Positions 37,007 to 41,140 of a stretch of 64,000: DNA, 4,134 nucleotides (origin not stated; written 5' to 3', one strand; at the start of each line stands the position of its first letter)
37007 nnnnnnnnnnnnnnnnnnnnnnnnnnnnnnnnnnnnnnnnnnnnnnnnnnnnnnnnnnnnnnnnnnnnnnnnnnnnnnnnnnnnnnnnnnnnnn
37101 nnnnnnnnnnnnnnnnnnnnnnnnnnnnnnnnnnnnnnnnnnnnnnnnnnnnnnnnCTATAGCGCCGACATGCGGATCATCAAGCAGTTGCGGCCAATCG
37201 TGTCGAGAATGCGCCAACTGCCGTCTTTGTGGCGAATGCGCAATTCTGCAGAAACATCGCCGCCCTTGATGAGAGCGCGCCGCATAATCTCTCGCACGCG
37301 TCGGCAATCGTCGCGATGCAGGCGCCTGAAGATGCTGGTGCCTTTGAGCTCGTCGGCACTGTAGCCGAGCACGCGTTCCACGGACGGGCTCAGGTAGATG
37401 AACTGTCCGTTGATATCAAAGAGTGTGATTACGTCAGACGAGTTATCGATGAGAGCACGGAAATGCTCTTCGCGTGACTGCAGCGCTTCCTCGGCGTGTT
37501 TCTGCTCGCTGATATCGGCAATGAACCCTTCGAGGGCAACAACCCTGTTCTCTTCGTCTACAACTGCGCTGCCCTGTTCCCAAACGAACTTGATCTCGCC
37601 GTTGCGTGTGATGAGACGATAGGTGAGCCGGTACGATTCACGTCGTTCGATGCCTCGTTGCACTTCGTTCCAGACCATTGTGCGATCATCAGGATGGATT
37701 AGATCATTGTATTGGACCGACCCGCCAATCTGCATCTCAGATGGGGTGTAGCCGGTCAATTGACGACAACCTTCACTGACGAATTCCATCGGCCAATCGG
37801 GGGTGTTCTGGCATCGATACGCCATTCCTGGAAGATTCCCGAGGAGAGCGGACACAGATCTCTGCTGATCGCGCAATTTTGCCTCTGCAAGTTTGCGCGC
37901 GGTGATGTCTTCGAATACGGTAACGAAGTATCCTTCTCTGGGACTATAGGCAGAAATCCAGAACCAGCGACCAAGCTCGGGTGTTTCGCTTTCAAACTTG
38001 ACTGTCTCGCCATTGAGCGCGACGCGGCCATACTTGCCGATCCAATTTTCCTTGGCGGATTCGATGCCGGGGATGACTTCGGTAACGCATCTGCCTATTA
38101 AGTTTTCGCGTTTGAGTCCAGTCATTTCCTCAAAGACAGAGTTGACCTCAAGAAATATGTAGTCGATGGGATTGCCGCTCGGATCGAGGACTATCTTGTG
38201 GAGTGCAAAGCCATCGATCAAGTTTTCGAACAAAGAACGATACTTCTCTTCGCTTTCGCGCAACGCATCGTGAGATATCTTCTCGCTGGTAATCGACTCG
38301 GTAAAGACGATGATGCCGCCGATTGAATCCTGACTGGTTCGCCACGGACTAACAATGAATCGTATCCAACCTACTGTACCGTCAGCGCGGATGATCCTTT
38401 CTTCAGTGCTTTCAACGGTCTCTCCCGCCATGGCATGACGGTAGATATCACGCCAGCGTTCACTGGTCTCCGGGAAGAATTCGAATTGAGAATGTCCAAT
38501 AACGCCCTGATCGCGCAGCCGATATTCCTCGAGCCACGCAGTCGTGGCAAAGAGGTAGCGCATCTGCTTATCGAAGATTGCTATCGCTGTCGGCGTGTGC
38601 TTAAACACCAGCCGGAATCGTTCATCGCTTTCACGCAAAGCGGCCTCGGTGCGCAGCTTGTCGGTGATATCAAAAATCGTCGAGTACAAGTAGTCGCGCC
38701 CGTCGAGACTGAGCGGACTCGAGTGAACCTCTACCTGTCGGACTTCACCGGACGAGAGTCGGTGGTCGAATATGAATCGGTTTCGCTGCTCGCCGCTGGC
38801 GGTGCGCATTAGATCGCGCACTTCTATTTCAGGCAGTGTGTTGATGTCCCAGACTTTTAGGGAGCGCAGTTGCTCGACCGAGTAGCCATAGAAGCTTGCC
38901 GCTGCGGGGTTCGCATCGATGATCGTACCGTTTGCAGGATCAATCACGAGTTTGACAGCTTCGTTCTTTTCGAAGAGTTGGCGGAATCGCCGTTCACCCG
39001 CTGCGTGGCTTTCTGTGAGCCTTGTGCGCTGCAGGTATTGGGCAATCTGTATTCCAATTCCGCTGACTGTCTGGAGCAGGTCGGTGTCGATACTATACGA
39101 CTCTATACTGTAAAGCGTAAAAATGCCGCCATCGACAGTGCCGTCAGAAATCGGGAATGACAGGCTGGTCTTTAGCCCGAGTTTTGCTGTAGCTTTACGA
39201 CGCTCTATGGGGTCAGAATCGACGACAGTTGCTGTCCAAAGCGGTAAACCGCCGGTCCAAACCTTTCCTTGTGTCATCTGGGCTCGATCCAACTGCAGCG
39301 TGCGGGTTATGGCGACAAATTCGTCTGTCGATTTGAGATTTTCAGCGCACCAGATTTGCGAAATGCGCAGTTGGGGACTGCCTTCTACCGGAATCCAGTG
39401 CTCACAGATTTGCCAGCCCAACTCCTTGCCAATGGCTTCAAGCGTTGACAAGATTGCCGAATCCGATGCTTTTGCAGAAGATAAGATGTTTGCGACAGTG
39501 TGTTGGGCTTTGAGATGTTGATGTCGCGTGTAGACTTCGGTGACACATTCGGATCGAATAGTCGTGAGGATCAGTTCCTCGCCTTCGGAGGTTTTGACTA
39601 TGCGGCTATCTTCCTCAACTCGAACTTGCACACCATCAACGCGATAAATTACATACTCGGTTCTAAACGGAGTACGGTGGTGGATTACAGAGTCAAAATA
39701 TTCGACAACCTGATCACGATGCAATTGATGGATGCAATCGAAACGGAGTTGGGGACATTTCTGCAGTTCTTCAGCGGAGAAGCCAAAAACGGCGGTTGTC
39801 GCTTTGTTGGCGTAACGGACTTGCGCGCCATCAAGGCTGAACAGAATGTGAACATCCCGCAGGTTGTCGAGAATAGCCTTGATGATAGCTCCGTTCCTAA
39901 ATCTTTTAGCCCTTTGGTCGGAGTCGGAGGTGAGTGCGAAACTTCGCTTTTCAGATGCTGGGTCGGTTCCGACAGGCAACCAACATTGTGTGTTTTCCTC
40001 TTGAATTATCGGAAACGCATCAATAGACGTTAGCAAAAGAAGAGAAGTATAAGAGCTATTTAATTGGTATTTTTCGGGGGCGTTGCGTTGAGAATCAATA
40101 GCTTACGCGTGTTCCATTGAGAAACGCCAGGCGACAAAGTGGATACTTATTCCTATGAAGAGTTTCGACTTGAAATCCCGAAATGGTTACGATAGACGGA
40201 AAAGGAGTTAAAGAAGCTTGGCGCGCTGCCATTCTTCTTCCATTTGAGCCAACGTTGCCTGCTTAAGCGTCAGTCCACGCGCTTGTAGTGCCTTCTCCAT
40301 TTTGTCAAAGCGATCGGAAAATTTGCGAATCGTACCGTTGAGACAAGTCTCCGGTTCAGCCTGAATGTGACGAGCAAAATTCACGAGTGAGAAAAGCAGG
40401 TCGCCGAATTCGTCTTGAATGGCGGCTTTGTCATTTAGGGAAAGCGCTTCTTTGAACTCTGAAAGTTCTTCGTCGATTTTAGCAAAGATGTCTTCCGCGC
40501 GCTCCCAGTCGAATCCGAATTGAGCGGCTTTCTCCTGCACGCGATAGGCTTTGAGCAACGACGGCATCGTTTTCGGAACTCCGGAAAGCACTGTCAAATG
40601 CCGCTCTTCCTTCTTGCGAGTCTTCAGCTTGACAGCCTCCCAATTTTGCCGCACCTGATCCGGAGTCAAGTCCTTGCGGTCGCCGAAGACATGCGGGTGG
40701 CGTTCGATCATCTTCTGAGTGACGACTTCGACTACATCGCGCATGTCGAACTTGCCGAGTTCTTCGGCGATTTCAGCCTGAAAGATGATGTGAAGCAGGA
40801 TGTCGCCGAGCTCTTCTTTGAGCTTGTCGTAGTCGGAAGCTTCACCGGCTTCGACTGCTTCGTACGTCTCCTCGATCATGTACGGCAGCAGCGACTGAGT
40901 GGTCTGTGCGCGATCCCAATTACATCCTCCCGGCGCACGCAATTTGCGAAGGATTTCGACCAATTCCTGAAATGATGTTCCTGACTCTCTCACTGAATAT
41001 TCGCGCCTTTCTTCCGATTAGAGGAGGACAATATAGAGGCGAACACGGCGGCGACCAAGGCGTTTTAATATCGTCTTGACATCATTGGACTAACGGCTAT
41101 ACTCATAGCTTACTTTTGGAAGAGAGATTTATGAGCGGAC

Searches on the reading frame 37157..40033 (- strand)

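Call 15: search_protein_families(library=pfam, proteins=[window:37157-40033:-], max_evalue=0.001)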
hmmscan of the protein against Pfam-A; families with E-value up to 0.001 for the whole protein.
window:37157-40033:- (958 aa): 6 families
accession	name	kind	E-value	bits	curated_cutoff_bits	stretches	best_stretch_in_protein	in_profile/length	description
PF08447.18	PAS_3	-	4.7e-53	177.8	25.6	3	751-837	3-88/89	PAS fold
PF08448.16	PAS_4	-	4.3e-47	159.3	23.1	4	477-584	1-108/110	PAS fold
PF13426.13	PAS_9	-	4.2e-38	130.2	27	3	363-458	5-103/103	PAS domain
PF00989.32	PAS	-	2e-37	128.1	22.6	3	856-939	1-85/113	PAS fold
PF13188.13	PAS_8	-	4e-32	109.5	21.8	3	856-914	1-59/65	PAS domain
PF14598.12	PAS_11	-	3.5e-08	33.8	25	1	870-940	6-76/109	PAS domain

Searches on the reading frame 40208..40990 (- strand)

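Call 15: search_protein_families(library=pfam, proteins=[window:40208-40990:-], max_evalue=0.001)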
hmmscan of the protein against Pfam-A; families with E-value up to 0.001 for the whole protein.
window:40208-40990:- (260 aa): 2 families
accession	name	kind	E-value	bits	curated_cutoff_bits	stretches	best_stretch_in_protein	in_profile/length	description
PF03819.22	MazG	-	5.7e-33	113.5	22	2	29-102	1-74/74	MazG nucleotide pyrophosphohydrolase domain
PF01503.22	PRA-PH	-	5.4e-09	36.8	21.3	1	159-204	19-66/86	Phosphoribosyl-ATP pyrophosphohydrolase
